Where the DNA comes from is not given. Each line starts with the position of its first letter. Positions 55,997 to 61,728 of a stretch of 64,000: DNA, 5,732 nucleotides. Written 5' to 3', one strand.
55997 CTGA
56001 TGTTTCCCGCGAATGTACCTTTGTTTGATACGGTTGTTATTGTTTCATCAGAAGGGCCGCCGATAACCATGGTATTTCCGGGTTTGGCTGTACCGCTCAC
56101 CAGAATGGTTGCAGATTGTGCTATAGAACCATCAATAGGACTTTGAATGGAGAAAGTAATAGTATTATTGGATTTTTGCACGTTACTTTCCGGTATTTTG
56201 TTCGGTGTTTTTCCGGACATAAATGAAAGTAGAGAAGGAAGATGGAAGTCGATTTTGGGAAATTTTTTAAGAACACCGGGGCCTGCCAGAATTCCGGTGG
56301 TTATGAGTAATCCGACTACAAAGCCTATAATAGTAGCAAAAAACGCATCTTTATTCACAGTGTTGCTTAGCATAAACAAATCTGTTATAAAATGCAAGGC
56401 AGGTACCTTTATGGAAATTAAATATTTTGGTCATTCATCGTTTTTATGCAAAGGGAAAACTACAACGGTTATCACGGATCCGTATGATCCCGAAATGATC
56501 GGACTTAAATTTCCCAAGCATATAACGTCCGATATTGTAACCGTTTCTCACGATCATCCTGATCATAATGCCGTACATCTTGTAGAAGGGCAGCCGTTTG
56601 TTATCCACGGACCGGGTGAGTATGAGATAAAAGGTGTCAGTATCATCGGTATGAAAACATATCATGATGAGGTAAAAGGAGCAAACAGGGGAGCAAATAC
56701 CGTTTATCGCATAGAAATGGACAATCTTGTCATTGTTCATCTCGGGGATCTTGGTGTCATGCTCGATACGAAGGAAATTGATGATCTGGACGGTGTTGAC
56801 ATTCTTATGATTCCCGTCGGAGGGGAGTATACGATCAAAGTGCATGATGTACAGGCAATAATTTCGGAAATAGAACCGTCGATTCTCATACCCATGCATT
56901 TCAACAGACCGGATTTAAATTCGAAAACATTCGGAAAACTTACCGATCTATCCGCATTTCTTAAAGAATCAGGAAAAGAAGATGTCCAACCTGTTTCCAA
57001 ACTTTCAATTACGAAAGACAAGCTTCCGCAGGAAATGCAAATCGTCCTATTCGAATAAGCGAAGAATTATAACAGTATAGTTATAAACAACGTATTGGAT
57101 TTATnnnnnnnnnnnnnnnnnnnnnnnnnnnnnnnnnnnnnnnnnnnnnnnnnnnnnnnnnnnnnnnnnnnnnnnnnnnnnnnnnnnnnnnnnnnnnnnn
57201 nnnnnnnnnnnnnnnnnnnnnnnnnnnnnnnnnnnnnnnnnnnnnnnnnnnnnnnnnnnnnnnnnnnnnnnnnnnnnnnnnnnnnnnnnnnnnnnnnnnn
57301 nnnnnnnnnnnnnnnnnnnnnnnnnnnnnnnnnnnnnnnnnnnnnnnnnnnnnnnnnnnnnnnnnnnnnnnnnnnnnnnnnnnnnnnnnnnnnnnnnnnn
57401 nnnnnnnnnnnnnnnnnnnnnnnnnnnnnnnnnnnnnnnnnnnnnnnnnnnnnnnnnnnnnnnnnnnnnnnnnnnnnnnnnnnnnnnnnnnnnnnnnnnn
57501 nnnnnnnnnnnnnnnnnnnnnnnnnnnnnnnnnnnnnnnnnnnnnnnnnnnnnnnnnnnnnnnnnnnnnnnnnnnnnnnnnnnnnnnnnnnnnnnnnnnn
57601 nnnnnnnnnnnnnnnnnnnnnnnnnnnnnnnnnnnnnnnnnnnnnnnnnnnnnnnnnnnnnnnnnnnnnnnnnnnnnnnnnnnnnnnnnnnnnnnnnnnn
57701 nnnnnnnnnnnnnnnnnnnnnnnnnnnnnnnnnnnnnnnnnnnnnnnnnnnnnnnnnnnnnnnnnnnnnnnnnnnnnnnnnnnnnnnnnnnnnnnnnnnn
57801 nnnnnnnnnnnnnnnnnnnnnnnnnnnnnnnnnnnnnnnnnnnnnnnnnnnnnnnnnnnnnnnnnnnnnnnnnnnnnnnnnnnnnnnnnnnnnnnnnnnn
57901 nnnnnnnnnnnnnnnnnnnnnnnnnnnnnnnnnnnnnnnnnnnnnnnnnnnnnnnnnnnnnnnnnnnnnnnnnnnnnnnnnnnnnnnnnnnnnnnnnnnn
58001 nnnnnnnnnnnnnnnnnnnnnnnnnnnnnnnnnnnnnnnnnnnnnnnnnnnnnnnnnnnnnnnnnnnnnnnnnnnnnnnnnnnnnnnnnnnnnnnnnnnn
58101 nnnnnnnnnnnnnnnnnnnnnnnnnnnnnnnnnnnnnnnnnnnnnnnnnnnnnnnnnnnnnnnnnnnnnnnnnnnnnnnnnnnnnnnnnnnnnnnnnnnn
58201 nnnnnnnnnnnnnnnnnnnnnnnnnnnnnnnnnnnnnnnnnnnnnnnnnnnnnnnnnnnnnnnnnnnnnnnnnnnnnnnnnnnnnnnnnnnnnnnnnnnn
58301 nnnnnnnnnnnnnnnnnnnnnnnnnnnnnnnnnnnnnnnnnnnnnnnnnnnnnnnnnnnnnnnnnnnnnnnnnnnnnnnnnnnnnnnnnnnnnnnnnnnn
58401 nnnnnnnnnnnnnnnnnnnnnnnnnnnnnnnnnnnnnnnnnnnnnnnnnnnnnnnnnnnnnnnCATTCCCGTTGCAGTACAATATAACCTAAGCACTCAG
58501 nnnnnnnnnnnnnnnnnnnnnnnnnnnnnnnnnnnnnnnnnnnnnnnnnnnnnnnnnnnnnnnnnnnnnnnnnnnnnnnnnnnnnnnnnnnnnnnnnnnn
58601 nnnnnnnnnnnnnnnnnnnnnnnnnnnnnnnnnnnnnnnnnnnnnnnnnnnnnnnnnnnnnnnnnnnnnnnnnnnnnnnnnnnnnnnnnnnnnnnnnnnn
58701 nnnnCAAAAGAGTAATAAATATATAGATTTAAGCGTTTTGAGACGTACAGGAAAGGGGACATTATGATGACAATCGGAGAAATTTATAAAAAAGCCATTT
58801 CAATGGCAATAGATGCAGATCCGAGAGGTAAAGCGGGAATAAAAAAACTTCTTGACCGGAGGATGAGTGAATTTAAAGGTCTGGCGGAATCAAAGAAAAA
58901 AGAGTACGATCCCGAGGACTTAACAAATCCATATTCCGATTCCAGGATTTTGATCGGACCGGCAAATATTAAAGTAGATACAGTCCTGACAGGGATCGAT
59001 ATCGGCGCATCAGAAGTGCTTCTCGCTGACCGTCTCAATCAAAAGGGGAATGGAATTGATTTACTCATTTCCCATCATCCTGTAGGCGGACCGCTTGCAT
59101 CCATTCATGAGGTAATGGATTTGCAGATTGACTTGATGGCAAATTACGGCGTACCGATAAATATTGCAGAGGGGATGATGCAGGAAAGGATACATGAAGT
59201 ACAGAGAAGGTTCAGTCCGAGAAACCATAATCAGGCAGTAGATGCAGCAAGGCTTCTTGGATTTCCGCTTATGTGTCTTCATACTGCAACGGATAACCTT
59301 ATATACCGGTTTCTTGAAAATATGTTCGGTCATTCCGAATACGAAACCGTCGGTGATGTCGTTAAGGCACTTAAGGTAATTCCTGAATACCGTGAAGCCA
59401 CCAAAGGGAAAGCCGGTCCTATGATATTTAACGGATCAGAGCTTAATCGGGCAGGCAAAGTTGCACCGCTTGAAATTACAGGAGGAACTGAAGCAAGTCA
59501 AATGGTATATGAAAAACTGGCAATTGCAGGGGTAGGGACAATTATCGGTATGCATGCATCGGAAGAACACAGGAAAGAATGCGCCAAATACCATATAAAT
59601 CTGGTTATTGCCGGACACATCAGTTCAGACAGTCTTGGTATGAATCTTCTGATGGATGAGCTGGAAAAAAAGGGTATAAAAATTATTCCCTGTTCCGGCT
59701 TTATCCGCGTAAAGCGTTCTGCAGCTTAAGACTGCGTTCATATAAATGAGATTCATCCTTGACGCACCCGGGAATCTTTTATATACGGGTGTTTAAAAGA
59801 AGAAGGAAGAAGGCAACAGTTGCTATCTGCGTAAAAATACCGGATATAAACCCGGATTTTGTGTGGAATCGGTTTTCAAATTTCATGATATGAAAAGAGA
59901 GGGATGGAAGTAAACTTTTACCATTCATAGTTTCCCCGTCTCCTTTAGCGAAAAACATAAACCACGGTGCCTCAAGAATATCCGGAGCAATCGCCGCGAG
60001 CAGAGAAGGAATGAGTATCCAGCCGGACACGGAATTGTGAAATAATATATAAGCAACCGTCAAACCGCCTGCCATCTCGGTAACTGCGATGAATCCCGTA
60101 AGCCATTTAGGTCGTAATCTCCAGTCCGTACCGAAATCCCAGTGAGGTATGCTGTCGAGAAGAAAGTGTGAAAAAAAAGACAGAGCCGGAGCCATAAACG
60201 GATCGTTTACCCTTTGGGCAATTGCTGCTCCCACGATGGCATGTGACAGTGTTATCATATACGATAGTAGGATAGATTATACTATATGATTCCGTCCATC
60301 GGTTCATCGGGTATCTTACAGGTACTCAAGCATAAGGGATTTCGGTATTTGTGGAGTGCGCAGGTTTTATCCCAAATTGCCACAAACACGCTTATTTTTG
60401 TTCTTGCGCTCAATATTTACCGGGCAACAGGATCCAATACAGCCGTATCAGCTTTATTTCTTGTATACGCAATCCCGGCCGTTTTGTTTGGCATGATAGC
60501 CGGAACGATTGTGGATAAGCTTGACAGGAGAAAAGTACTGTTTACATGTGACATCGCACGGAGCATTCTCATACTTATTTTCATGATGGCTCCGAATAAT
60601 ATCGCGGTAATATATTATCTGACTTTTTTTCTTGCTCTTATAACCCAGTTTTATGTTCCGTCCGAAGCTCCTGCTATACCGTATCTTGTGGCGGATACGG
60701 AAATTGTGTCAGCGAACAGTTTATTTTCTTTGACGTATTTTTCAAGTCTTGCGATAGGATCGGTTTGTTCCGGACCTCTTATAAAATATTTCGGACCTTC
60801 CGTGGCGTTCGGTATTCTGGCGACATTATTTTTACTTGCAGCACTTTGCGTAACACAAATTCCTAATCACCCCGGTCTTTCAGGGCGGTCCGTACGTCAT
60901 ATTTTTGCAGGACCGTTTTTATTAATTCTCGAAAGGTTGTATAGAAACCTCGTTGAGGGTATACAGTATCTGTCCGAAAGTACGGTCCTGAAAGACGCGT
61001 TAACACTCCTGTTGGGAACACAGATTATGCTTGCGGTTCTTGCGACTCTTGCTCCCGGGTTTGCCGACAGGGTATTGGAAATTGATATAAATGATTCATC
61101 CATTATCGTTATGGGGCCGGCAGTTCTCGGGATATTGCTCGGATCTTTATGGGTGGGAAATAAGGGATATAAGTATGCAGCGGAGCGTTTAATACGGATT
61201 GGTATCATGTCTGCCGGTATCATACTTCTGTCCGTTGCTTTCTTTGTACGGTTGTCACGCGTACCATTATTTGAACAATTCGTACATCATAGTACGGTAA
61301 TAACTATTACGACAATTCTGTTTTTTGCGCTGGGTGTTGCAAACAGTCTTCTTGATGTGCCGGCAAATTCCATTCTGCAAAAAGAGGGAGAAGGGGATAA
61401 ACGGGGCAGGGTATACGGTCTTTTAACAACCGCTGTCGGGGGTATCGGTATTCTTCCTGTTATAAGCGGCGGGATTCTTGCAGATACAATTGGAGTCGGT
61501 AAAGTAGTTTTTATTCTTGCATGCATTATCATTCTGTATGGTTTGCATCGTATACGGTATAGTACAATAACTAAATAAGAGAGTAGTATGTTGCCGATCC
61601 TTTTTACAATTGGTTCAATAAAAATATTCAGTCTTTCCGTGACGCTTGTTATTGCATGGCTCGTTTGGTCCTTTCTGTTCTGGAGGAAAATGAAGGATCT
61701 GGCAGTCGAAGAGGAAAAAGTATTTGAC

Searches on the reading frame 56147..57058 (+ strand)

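Call 61: search_protein_families(library=pfam, proteins=[window:56147-57058:+], max_evalue=0.0001)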
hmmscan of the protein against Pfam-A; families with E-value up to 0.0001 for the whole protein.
window:56147-57058:+ (303 aa): 2 families
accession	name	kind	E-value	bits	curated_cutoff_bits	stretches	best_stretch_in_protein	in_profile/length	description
PF13483.12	Lactamase_B_3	-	5.7e-49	166.6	24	1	90-251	1-160/160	Beta-lactamase superfamily domain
PF12706.13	Lactamase_B_2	-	2.2e-06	27.9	27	1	137-252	82-200/200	Beta-lactamase superfamily domain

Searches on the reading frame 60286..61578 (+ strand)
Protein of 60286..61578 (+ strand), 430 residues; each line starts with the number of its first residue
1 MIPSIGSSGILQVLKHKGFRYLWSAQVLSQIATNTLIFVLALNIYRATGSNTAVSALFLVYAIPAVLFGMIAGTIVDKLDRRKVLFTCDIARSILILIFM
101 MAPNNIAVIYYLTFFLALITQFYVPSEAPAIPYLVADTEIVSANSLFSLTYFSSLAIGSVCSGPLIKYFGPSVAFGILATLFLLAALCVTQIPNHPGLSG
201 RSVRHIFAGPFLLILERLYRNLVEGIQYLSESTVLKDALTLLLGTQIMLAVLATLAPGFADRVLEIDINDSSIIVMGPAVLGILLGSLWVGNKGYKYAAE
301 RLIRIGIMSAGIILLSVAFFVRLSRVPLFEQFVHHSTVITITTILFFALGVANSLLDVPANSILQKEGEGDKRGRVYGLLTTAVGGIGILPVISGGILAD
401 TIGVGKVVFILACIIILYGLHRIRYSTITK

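Call 61: search_protein_families(library=pfam, proteins=[window:60286-61578:+], max_evalue=0.0001)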
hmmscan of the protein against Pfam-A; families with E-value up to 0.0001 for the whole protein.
window:60286-61578:+ (430 aa): 2 families
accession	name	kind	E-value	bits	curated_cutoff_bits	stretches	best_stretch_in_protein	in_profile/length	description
PF07690.21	MFS_1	-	1.4e-29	103.5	33.4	1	22-389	1-343/347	Major Facilitator Superfamily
PF05977.19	MFS_3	-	1.5e-12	47.2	27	1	13-320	6-304/524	Transmembrane secretion effector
